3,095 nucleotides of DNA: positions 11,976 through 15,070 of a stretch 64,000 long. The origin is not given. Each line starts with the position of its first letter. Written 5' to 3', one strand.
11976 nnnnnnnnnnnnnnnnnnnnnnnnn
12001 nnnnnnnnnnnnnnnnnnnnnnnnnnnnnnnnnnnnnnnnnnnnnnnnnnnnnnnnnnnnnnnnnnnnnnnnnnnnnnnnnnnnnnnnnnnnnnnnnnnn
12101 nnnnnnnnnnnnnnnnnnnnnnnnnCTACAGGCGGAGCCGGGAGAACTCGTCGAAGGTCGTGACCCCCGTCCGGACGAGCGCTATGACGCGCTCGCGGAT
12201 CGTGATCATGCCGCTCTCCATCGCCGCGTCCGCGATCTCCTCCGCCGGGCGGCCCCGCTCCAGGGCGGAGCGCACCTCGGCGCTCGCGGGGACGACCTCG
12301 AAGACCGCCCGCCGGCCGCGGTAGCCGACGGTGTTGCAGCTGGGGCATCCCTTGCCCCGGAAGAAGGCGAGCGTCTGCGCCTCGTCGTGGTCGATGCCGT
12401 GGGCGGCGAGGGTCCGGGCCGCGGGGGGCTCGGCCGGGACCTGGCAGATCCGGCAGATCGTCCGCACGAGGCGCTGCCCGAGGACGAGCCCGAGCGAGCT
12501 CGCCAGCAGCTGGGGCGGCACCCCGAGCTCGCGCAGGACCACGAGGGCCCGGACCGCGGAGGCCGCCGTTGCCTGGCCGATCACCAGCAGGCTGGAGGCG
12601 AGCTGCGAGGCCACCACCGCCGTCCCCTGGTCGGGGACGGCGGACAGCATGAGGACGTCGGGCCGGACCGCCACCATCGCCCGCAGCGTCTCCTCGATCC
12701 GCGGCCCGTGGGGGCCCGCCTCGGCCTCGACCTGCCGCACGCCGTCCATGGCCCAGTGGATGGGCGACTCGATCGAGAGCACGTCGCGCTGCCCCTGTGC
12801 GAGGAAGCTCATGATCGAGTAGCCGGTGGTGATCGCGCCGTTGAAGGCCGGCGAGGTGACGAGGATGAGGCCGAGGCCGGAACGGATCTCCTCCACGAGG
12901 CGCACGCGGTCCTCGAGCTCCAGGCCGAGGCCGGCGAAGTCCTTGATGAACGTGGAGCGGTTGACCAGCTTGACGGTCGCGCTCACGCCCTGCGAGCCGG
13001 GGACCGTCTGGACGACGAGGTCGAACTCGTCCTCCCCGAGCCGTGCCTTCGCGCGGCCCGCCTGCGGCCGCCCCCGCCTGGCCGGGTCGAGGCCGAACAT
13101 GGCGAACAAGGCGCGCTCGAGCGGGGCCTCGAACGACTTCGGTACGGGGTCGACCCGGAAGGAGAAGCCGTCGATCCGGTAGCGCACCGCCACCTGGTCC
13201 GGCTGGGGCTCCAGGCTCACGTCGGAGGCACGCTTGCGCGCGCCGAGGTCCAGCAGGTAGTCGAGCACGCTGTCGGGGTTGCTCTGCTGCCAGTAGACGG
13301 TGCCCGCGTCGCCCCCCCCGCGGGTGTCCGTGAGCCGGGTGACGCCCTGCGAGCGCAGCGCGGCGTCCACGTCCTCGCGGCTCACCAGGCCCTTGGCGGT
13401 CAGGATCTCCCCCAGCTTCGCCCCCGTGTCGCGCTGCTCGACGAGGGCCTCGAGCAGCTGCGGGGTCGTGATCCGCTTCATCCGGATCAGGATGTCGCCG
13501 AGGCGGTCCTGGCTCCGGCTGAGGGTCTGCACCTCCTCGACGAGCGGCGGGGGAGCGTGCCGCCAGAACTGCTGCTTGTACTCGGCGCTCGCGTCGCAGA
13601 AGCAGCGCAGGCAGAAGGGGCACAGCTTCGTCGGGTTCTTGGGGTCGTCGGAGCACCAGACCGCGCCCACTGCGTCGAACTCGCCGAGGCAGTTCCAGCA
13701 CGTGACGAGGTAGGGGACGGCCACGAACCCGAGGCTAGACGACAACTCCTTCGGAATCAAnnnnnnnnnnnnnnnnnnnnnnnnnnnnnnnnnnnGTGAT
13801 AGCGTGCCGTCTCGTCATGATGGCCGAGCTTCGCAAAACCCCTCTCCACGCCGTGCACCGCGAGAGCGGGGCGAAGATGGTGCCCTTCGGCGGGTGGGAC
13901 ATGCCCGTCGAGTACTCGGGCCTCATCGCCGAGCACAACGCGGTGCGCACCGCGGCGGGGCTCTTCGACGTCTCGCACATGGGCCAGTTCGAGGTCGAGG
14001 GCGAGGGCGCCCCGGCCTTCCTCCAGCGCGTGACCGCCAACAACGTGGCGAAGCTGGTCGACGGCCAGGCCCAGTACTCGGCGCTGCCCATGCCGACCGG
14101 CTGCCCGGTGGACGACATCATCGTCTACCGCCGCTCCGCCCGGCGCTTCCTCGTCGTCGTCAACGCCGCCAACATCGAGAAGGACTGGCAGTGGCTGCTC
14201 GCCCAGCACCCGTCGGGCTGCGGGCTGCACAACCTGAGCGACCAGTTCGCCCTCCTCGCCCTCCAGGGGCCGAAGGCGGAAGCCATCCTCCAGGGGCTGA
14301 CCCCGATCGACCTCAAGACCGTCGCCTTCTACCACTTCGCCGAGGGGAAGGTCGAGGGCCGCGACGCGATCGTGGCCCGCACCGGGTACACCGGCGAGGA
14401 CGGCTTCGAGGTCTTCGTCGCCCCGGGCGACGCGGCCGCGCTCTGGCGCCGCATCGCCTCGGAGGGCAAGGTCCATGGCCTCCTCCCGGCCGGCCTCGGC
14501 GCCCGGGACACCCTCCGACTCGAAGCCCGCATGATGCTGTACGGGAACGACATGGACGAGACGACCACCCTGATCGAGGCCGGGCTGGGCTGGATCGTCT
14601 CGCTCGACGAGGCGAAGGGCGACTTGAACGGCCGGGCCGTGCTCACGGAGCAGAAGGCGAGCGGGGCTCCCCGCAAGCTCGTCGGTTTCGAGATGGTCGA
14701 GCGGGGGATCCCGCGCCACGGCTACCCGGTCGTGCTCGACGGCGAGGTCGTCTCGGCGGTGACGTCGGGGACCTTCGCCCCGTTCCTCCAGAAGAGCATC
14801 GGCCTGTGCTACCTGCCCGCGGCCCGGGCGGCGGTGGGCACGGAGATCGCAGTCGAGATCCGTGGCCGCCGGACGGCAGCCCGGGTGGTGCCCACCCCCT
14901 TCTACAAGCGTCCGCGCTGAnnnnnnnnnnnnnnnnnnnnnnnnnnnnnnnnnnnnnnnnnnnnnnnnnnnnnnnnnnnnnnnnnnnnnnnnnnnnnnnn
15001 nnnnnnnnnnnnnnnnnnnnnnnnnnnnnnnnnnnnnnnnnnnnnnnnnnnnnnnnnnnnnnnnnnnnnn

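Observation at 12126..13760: GspE/PilB-like pseudo-ATPase carrying a tandem MshEN-type c-di-GMP-binding motif and an N-terminal Cys-rich module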

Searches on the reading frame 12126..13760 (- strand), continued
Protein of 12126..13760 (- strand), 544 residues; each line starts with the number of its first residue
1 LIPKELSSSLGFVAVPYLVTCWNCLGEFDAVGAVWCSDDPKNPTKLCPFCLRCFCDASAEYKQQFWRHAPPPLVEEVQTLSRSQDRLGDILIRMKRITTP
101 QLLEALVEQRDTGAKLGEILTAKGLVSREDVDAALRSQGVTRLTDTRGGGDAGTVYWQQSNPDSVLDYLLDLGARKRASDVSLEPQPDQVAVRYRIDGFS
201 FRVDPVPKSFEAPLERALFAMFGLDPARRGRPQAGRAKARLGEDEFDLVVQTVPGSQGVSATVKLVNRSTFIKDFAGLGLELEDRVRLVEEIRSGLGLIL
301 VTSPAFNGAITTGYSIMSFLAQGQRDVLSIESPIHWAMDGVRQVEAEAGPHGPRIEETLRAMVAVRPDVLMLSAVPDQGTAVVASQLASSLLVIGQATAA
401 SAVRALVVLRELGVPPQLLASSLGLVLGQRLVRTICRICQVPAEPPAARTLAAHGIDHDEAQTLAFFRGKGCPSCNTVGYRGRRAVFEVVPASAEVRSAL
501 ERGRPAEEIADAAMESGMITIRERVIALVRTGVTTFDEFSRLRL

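Call 28: find_encoding_contigs(protein=P0124, flank=8000, max_places=3)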
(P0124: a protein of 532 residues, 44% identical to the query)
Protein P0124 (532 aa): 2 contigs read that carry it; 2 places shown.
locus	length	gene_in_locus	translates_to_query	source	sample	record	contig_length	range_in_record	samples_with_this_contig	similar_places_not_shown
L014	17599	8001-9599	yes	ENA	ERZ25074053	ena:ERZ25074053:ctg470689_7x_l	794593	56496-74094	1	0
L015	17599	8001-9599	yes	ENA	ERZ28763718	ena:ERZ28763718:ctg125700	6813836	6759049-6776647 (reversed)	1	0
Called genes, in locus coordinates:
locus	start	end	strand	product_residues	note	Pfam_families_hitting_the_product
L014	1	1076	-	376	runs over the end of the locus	PF00795:CN_hydrolase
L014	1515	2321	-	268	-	PF00149:Metallophos, PF12850:Metallophos_2 (weak)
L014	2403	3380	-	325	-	PF00962:A_deaminase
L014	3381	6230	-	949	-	PF02347:GDC-P, PF01212:Beta_elim_lyase (weak), PF02347:GDC-P (weak), PF21478:GcvP2_C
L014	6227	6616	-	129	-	PF01597:GCV_H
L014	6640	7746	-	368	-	PF01571:GCV_T, PF08669:GCV_T_C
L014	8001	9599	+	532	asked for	PF00437:T2SSE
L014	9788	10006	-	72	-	-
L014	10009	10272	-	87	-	-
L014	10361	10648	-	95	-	PF04026:SpoVG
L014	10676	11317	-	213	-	-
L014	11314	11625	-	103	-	PF14520:HHH_5 (faint), PF12836:HHH_3, PF00633:HHH (weak), PF12826:HHH_2 (faint)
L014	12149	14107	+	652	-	-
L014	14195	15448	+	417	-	PF14559:TPR_19, PF13414:TPR_11 (weak), PF13432:TPR_16 (weak), PF13485:Peptidase_MA_2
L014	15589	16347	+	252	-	PF00578:AhpC-TSA, PF08534:Redoxin, PF00255:GSHPx (weak), PF00085:Thioredoxin (weak), PF13905:Thioredoxin_8 (weak)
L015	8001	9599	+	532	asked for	PF00437:T2SSE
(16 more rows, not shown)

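Call 29: find_encoding_contigs(protein=P0129, flank=8000, max_places=2)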
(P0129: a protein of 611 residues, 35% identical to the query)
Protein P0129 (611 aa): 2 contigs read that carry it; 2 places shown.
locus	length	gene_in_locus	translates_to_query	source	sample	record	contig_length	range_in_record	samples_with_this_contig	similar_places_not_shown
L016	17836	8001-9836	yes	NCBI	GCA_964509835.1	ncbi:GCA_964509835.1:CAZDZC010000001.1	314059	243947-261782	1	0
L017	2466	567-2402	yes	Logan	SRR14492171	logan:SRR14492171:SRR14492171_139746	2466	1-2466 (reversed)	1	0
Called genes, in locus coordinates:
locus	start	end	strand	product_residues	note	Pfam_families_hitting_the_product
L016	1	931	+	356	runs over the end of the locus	PF02445:NadA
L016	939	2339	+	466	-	PF02511:Thy1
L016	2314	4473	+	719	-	PF00884:Sulfatase, PF01663:Phosphodiest (weak), PF16347:SGSH_C, PF13432:TPR_16 (faint), PF13424:TPR_12 (faint), PF13428:TPR_14 (faint), PF21033:RMD1-3 (faint), PF00515:TPR_1 (faint), +4 more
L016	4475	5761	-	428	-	PF13660:DUF4147, PF05161:MOFRL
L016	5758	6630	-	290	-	PF00483:NTP_transferase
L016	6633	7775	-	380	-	PF02771:Acyl-CoA_dh_N, PF02770:Acyl-CoA_dh_M, PF00441:Acyl-CoA_dh_1, PF22924:ACOX_C_alpha1 (faint), PF08028:Acyl-CoA_dh_2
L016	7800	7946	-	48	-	-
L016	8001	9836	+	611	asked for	PF00437:T2SSE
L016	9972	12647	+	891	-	PF13620:CarboxypepD_reg, PF13715:CarbopepD_reg_2 (weak), PF25183:OMP_b-brl_4, PF00593:TonB_dep_Rec_b-barrel, PF25183:OMP_b-brl_4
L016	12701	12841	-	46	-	-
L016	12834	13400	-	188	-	PF02674:Colicin_V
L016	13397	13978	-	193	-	PF01987:AIM24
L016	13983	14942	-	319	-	PF00389:2-Hacid_dh, PF02826:2-Hacid_dh_C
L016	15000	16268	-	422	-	PF07992:Pyr_redox_2 (faint), PF01266:DAO (faint), PF04820:Trp_halogenase (faint)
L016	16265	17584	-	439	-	-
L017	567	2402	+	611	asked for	PF00437:T2SSE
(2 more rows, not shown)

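Call 30: find_encoding_contigs(protein=P0156, flank=8000, max_places=2)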
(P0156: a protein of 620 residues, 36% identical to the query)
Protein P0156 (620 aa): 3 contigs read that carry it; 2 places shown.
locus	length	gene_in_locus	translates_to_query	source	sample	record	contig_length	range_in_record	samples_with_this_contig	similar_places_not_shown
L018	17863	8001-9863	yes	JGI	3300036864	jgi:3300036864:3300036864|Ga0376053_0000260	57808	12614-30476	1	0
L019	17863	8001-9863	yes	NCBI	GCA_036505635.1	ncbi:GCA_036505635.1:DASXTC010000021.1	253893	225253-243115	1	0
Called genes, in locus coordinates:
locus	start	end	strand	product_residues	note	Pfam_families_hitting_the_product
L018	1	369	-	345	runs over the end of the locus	PF02618:YceG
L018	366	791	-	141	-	PF03652:RuvX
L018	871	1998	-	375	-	PF22113:Mtrc-MtrF_II-IV_dom (faint), PF14537:Cytochrom_c3_2 (faint), PF13435:Cytochrome_C554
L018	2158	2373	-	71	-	-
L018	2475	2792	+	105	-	PF11950:DUF3467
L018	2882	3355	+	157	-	PF02545:Maf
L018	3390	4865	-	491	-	PF02347:GDC-P (faint), PF00266:Aminotran_5 (weak), PF21478:GcvP2_C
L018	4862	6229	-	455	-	PF02347:GDC-P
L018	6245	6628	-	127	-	PF01597:GCV_H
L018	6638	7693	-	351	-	PF01571:GCV_T, PF08669:GCV_T_C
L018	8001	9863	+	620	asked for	PF05157:MshEN, PF00437:T2SSE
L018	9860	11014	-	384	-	-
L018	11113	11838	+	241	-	PF03575:Peptidase_S51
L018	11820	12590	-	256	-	PF02602:HEM4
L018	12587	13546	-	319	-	PF01379:Porphobil_deam, PF03900:Porphobil_deamC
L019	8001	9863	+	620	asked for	PF05157:MshEN, PF00437:T2SSE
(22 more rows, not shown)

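Call 32: find_homologous_proteins(query=A1, max_evalue=1e-20)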
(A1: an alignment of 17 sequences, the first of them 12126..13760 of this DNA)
Query A1 (17 sequences) (544 aa, profile of the alignment): 589 proteins with E <= 1e-20 among 8000 candidates; the best 120 are listed.
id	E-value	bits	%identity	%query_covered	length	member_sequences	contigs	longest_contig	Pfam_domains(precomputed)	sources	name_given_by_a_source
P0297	1.8e-235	801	32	69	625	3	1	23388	PF05157.21,PF00437.27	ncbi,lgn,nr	ncbi:MAG: Flp pilus assembly complex ATPase component TadA [Acidobacteria bacterium]|nr:Flp pilus as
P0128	1.8e-231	788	36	70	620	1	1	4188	PF05157.21,PF00437.27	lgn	-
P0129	1.6e-230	785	31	67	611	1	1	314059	PF00437.27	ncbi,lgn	-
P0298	6.6e-220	750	32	68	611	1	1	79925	PF00437.27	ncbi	-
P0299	2.2e-219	748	30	97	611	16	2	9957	PF05157.21,PF00437.27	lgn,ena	-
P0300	1.0e-216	739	32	67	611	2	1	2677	PF05157.21,PF00437.27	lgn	-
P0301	8.8e-209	713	32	67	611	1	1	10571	PF05157.21,PF00437.27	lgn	-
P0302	6.4e-208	710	32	70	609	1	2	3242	PF00437.27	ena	-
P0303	5.0e-194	664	45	97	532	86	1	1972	PF00437.27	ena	-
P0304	1.6e-193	663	44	97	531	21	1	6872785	PF00437.27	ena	-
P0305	2.7e-193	662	45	97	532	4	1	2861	PF00437.27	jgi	-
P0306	2.6e-192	659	63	97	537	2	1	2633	PF00437.27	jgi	jgi:type IV pilus assembly protein PilB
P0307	2.9e-192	658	49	98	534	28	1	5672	PF00437.27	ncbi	-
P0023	3.6e-192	658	81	97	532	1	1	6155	PF00437.27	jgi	jgi:type IV pilus assembly protein PilB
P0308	4.2e-192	658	44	98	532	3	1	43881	PF00437.27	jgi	jgi:type IV pilus assembly protein PilB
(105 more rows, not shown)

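Call 34: find_encoding_contigs(protein=P0297, flank=7000, max_places=1)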
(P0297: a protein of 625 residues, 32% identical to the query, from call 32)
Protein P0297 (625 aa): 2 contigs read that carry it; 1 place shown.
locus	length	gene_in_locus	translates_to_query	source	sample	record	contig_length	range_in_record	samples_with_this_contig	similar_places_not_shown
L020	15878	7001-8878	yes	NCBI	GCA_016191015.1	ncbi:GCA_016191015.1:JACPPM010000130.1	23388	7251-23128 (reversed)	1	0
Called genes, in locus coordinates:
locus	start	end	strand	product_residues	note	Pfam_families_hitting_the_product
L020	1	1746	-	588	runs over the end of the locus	PF01336:tRNA_anti-codon, PF00152:tRNA-synt_2, PF02938:GAD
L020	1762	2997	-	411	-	PF13393:tRNA-synt_His, PF00587:tRNA-synt_2b, PF13393:tRNA-synt_His (weak), PF03129:HGTP_anticodon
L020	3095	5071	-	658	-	PF01447:Peptidase_M4, PF02128:Peptidase_M36 (faint)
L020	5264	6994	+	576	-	PF00437:T2SSE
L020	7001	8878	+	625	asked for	PF05157:MshEN, PF00437:T2SSE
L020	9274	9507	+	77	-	PF09360:zf-CDGSH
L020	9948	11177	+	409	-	PF13428:TPR_14 (faint), PF13414:TPR_11 (faint), PF14559:TPR_19 (faint), PF07719:TPR_2 (faint), PF00226:DnaJ, PF00515:TPR_1 (faint), PF13181:TPR_8 (faint), PF13432:TPR_16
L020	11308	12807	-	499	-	PF00675:Peptidase_M16, PF05193:Peptidase_M16_C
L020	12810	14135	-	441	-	PF00675:Peptidase_M16, PF05193:Peptidase_M16_C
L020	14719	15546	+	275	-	PF00106:adh_short, PF08659:KR, PF01370:Epimerase (weak), PF13561:adh_short_C2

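Call 35: find_encoding_contigs(protein=P0298, flank=7000, max_places=1)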
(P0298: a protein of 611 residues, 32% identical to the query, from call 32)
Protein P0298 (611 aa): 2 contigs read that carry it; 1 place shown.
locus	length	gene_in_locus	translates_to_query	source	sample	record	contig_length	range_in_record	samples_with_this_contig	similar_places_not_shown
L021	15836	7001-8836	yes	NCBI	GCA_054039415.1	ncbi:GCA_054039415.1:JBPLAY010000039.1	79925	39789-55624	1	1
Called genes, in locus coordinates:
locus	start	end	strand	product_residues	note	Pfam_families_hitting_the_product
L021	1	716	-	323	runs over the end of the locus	PF04166:PdxA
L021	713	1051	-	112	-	PF21979:Hfq_1 (weak)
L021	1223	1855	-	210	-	PF04468:PSP1, PF28472:PSP1_3rd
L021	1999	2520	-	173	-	PF00072:Response_reg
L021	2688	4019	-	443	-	PF02878:PGM_PMM_I, PF02879:PGM_PMM_II, PF02880:PGM_PMM_III, PF00408:PGM_PMM_IV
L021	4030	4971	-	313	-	PF07949:YbbR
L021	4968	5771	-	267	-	PF02457:DAC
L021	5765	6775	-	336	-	PF00809:Pterin_bind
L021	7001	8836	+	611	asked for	PF00437:T2SSE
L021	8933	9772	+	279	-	PF01522:Polysacc_deac_1, PF11959:DUF3473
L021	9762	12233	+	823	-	PF03176:MMPL, PF02355:SecD_SecF_C (weak), PF03176:MMPL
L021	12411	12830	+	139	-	PF03479:PCC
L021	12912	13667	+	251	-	PF00072:Response_reg, PF07238:PilZ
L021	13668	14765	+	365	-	PF01820:Dala_Dala_lig_N, PF02222:ATP-grasp, PF02786:CPSase_L_D2, PF07478:Dala_Dala_lig_C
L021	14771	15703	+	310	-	-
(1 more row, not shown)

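Call 36: find_encoding_contigs(protein=P0296, flank=7000, max_places=1)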
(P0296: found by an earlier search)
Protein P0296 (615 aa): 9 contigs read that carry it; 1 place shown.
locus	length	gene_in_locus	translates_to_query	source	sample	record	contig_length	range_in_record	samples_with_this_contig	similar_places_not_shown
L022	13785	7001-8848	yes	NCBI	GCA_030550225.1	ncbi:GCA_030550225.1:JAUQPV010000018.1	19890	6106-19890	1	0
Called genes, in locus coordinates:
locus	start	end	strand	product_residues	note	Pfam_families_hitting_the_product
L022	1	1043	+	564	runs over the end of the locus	PF17391:Urocanase_N, PF01175:Urocanase, PF17392:Urocanase_C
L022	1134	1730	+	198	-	PF18765:Polbeta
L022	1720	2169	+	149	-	PF01934:HepT-like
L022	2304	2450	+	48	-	-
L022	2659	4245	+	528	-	PF16949:ABC_tran_2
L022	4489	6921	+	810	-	PF20437:LonC_helical, PF13654:AAA_32, PF20436:LonB_AAA-LID, PF05362:Lon_C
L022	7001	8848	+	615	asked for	PF05157:MshEN (faint), PF00437:T2SSE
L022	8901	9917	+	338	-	PF27225:AF_1859_N, PF10040:CRISPR_Cas6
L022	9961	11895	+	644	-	PF07719:TPR_2 (faint), PF13428:TPR_14 (faint), PF00515:TPR_1 (faint), PF13432:TPR_16 (weak), PF14559:TPR_19 (weak), PF13432:TPR_16 (weak), PF22548:AEP-TOTE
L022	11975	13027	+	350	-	PF01867:Cas_Cas1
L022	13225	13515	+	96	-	PF09827:CRISPR_Cas2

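Call 37: find_encoding_contigs(protein=P0127, flank=7000, max_places=1)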
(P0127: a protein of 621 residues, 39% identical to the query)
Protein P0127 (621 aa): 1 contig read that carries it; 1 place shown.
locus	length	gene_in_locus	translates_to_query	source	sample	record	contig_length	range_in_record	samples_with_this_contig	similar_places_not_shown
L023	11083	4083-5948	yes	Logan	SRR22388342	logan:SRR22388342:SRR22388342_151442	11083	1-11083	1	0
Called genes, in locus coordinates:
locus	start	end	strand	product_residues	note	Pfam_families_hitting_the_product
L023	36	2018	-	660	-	PF01447:Peptidase_M4 (weak)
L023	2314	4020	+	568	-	PF00437:T2SSE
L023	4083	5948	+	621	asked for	PF05157:MshEN, PF00437:T2SSE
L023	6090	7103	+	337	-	PF14378:PAP2_3, PF01569:PAP2 (weak)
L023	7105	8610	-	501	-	PF00675:Peptidase_M16, PF05193:Peptidase_M16_C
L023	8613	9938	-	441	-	PF00675:Peptidase_M16, PF05193:Peptidase_M16_C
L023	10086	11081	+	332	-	?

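Call 67: predict_structure(alignment_id=A3)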
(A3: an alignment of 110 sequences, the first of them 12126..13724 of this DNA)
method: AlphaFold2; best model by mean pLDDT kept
length: 532 residues; sequences in the alignment: 110
mean_pLDDT: 87.8   pTM: 0.75
mean pLDDT of the five models: 87.8, 87.6, 87.5, 85.8, 85.2
residues with pLDDT >= 90: 270; 70-90: 236; 50-70: 21; < 50: 5
segments of 3 or more residues with pLDDT < 50: 136-139
pLDDT, mean of each block of 10 residues (from residue 1): 78 82 78 81 79 87 83 77 83 87 87 83 65 54 70 90 90 89 80 89 95 90 91 91 86 90 93 96 96 83 96 95 91 84 91 93 94 96 92 93 97 95 95 89 89 92 86 95 97 94 95 95 89 81
secondary structure, 60 per line:
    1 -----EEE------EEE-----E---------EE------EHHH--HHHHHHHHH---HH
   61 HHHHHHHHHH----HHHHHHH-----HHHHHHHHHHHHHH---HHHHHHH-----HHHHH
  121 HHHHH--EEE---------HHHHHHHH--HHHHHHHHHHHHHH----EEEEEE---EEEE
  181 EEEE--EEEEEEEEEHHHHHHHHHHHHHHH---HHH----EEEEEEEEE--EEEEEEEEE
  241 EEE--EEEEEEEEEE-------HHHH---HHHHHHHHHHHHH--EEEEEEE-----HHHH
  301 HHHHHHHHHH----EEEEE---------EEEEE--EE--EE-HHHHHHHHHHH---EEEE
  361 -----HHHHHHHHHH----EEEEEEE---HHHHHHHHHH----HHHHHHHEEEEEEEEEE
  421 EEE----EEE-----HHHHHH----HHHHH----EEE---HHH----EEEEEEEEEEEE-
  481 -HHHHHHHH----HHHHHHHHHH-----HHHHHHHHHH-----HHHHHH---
elements in order: E6-8 E15-17 H47-55 H59-70 H75-81 H87-100 H104-110 H116-125 E128-130 H140-147 H150-163 E168-173 E177-184 E187-195 H196-210 E221-229 E232-243 E246-255 H263-266 H270-282 E285-291 H297-310 E315-319 E329-333 H343-353 E357-360 H366-375 E380-386 H390-399 H404-410 E411-423 E428-430 H436-441 H446-450 E455-457 E468-479 H482-489 H494-503 H509-518 H524-529

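Call 71: fold_search(model_id=the predicted structure, library=pdb)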
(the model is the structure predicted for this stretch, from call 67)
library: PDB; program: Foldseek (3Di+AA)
matches with E <= 10: 1790; with E <= 0.001: 149
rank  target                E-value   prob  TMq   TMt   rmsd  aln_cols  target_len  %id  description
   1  5oiu_C                2.0e-38  1.00  0.56  0.74   5.4       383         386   31  Crystal structure of PilF type IV pilus assembly ATPase from Thermus thermophilus (released 2018-08-08)
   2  5tsh_C                7.6e-38  1.00  0.64  0.87   3.3       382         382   29  PilB from Geobacter metallireducens bound to AMP-PNP (released 2017-05-17)
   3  5oiu_B                1.3e-37  1.00  0.67  0.90   2.7       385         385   31  Crystal structure of PilF type IV pilus assembly ATPase from Thermus thermophilus (released 2018-08-08)
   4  5zfr_A                1.7e-37  1.00  0.64  0.87   3.1       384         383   30  Crystal structure of PilB, an extension ATPase motor of Type IV pilus, from Geobacter sulfurreducens (released 2018-09-19)
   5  5tsh_E                2.5e-37  1.00  0.68  0.93   2.3       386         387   30  PilB from Geobacter metallireducens bound to AMP-PNP (released 2017-05-17)
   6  5tsh_F                1.9e-36  1.00  0.67  0.93   2.1       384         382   29  PilB from Geobacter metallireducens bound to AMP-PNP (released 2017-05-17)
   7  5tsh_D                3.9e-36  1.00  0.58  0.78   5.2       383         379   29  PilB from Geobacter metallireducens bound to AMP-PNP (released 2017-05-17)
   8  5it5_A                4.1e-36  1.00  0.65  0.88   3.0       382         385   31  Thermus thermophilus PilB core ATPase region (released 2016-10-19)
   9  5zfr_B                4.1e-36  1.00  0.66  0.90   2.8       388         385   30  Crystal structure of PilB, an extension ATPase motor of Type IV pilus, from Geobacter sulfurreducens (released 2018-09-19)
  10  5tsh_A                6.4e-36  1.00  0.62  0.85   3.4       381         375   29  PilB from Geobacter metallireducens bound to AMP-PNP (released 2017-05-17)
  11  5zfr_C                7.6e-36  1.00  0.57  0.75   5.3       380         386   30  Crystal structure of PilB, an extension ATPase motor of Type IV pilus, from Geobacter sulfurreducens (released 2018-09-19)
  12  1p9w                  4.9e-35  1.00  0.56  0.75   5.0       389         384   29  Crystal Structure of Vibrio cholerae putative NTPase EpsE (released 2003-10-14)
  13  5tsg_B                1.1e-34  1.00  0.66  0.90   2.5       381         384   30  PilB from Geobacter metallireducens bound to ADP (released 2017-05-17)
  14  5tsg_C                6.1e-34  1.00  0.66  0.90   2.5       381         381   29  PilB from Geobacter metallireducens bound to ADP (released 2017-05-17)
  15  5tsh_B                6.1e-34  1.00  0.56  0.75   5.4       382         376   29  PilB from Geobacter metallireducens bound to AMP-PNP (released 2017-05-17)
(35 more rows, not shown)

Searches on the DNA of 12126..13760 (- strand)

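Call 45: search_rna_families(sources=[L014, L018, L006, L011], threshold=gathering)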
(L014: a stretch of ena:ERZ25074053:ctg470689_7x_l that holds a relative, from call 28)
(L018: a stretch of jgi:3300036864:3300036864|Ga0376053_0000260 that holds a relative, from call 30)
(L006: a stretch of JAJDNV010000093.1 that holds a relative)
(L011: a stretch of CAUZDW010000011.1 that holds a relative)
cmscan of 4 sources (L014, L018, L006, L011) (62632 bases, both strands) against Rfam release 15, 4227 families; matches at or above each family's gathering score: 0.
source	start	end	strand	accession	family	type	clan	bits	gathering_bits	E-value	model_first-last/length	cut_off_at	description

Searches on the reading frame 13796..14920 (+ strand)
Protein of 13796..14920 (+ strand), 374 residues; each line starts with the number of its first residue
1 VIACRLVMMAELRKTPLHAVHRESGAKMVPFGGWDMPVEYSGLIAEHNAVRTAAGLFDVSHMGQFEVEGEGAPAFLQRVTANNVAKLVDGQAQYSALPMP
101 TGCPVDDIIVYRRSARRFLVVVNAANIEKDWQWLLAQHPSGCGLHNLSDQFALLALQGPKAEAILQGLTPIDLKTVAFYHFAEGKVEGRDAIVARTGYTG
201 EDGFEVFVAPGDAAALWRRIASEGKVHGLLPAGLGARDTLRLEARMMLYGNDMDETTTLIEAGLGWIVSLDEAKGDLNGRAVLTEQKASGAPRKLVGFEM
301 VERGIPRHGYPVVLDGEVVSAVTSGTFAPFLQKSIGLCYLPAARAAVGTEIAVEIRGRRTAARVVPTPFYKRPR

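Call 12: search_protein_families(library=pfam, proteins=[window:13796-14920:+], max_evalue=0.001)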
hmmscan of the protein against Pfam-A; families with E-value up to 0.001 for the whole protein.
window:13796-14920:+ (374 aa): 2 families
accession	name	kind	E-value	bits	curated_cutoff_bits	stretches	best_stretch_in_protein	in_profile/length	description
PF01571.26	GCV_T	-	6.7e-93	311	25.6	1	17-266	1-254/255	Aminomethyltransferase folate-binding domain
PF08669.17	GCV_T_C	-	4.4e-27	94.2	25.9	1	293-371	1-80/80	Glycine cleavage T-protein C-terminal barrel domain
